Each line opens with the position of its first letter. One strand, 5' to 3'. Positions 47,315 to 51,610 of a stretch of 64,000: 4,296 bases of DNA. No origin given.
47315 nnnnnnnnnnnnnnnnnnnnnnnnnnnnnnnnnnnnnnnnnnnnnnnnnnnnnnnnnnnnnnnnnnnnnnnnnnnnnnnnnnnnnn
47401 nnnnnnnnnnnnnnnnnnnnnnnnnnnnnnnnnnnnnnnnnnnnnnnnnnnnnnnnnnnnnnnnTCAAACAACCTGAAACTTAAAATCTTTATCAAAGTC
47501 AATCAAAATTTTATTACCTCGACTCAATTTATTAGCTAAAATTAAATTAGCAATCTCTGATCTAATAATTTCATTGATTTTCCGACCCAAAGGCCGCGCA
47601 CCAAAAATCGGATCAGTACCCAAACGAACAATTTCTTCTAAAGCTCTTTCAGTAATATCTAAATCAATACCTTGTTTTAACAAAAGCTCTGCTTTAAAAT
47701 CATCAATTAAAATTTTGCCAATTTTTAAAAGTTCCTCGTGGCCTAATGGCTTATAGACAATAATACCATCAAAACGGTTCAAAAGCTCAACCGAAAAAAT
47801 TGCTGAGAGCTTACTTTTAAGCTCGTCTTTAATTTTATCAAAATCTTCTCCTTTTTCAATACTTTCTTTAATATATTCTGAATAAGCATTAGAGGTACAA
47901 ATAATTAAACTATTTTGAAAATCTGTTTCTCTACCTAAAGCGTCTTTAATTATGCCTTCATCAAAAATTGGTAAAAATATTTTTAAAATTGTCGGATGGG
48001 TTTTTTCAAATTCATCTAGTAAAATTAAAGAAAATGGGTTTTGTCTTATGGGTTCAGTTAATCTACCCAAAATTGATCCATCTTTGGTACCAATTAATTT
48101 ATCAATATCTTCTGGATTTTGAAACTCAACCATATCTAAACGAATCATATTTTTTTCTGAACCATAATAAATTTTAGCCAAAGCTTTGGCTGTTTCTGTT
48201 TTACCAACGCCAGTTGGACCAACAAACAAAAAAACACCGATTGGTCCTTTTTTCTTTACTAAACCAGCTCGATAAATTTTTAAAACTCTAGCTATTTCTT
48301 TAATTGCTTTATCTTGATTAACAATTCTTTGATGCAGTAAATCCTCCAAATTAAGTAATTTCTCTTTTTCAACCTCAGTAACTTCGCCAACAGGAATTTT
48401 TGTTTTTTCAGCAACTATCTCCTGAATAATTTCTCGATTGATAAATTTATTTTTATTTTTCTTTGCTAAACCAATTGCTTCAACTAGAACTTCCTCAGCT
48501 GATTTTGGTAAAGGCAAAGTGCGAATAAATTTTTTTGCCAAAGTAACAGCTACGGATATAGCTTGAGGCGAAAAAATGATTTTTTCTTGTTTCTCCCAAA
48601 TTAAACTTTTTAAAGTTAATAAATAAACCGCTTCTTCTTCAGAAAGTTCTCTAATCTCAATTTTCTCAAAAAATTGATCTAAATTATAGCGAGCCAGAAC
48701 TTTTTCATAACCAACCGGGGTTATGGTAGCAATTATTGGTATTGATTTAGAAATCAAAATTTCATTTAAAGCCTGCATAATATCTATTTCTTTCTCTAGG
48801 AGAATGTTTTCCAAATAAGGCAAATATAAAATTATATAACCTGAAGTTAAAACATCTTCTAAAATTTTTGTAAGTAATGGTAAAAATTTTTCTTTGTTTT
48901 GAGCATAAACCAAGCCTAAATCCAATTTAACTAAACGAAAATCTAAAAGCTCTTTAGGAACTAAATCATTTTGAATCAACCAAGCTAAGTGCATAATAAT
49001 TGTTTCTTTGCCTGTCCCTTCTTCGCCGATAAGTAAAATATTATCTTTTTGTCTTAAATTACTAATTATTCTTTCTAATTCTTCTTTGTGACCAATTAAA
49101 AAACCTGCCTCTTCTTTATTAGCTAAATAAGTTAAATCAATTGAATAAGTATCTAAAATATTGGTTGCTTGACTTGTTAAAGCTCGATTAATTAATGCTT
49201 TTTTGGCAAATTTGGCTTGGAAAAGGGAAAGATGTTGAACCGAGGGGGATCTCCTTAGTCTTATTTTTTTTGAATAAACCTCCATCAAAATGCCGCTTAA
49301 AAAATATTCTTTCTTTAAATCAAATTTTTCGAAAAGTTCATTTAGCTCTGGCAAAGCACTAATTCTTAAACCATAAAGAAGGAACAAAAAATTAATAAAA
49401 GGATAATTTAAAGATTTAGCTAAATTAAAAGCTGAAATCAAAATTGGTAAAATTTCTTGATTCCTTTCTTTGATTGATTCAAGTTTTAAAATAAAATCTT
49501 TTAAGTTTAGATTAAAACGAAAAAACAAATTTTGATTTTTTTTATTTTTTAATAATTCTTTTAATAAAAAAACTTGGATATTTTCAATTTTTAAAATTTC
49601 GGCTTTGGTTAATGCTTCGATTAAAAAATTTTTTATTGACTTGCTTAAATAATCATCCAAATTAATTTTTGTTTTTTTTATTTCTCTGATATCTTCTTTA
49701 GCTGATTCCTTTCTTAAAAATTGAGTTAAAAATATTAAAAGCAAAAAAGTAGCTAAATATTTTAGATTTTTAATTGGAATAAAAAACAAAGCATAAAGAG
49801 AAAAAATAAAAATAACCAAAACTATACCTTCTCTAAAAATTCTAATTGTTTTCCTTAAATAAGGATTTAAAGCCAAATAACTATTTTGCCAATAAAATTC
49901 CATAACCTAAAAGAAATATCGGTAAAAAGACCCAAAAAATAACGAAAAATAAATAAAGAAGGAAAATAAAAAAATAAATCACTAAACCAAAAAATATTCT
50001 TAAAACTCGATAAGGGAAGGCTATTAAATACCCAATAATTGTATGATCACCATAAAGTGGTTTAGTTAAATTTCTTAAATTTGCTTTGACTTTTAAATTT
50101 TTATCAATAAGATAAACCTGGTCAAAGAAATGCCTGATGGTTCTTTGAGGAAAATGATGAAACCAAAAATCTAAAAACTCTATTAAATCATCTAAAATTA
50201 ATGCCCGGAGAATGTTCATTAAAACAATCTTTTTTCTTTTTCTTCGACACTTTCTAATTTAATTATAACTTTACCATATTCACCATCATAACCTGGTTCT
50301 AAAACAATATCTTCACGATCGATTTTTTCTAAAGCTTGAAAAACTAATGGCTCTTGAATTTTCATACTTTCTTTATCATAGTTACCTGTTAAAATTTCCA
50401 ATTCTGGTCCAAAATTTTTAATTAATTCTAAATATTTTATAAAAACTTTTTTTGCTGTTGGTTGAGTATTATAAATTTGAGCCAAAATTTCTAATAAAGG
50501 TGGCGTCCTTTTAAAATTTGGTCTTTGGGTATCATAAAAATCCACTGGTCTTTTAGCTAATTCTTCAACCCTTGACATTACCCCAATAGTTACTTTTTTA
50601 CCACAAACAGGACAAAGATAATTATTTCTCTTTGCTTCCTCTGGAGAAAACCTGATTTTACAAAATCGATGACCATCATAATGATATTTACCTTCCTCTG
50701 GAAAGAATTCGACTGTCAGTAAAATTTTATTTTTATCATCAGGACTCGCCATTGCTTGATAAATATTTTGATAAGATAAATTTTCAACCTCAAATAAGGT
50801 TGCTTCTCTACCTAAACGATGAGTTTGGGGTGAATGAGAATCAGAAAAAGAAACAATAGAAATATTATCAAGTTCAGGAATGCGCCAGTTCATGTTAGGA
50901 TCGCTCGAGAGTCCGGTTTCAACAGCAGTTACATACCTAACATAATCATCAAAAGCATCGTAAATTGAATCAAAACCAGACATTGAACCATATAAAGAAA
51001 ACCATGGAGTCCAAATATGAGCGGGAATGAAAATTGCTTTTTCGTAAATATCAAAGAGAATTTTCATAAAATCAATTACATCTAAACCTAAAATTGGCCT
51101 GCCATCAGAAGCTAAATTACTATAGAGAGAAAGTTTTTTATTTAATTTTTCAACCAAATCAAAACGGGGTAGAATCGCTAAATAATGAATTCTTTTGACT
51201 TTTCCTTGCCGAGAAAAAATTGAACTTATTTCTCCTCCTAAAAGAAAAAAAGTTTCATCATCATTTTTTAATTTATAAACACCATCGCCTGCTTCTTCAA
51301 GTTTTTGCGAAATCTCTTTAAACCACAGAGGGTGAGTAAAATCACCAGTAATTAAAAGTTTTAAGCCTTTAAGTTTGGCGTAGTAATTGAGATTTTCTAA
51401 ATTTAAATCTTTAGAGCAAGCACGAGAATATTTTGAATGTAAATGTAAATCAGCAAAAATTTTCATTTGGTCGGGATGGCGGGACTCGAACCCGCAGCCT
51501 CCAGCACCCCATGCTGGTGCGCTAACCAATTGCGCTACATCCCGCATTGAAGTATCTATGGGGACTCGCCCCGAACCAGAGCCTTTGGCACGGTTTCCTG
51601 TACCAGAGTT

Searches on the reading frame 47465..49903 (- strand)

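Call 14: search_protein_families(library=pfam, proteins=[window:47465-49903:-], max_evalue=0.001)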
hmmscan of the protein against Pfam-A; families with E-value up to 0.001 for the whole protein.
window:47465-49903:- (812 aa): 12 families
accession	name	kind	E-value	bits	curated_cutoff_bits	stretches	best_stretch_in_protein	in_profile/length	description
PF07724.20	AAA_2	-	4e-43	147.8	27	1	554-712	2-164/166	AAA domain (Cdc48 subfamily)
PF10431.15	ClpB_D2-small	-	1.7e-15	57.2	21.9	1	720-800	1-80/81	C-terminal, D2-small domain, of ClpB protein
PF07728.20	AAA_5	-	6.3e-12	46.1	22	1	558-674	2-124/139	AAA domain (dynein-related subfamily)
PF00004.35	AAA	-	2.7e-11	44.5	21.2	1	559-679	2-116/131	ATPase family associated with various cellular activities (AAA)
PF20720.3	nSTAND3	-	1.4e-07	31.7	27.2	0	557-606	19-63/155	Novel STAND NTPase 3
PF00158.32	Sigma54_activat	-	1.5e-06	28.5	20.2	0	558-673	25-143/168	Sigma-54 interaction domain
PF13401.12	AAA_22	-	8.4e-06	26.6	27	0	557-643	7-104/130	AAA domain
PF05673.19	DUF815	-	4.3e-05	23.2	23.8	0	525-740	28-214/249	Protein of unknown function (DUF815)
PF12775.13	AAA_7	-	4.9e-05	23.4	25.8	0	558-604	36-82/181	P-loop containing dynein motor region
PF04851.21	ResIII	-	0.0001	22.7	22.5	0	530-584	8-52/164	Type III restriction enzyme, res subunit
PF00448.28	SRP54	-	0.00012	22.2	22.7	0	557-585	3-31/196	SRP54-type protein, GTPase domain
PF00005.33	ABC_tran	-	0.00029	21.9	25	0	559-596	15-51/137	ABC transporter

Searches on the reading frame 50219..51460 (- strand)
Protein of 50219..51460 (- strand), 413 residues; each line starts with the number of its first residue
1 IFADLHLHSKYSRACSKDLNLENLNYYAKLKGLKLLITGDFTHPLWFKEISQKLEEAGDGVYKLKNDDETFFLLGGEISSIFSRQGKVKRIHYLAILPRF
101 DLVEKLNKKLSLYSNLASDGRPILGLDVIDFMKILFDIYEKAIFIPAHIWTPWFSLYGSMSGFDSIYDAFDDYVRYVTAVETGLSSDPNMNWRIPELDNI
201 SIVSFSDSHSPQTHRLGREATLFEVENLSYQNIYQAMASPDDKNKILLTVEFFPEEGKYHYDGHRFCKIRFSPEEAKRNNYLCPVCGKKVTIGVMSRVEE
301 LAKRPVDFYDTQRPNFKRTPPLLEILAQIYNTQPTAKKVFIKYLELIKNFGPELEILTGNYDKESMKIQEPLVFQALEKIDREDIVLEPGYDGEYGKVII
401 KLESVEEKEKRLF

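Call 13: search_protein_families(library=pfam, proteins=[window:50219-51460:-], max_evalue=0.01)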
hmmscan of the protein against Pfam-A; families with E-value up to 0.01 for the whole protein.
window:50219-51460:- (413 aa): 0 families

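Call 15: search_protein_families(library=ncbifam, proteins=[window:50219-51460:-], max_evalue=0.01)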
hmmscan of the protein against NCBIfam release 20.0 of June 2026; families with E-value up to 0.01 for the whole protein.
window:50219-51460:- (413 aa): 1 family
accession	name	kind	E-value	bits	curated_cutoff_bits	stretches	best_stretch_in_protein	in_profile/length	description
TIGR00375.1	TIGR00375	hypoth_equivalog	1.6e-58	198.9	326.6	1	3-398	2-374/374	TIGR00375 family protein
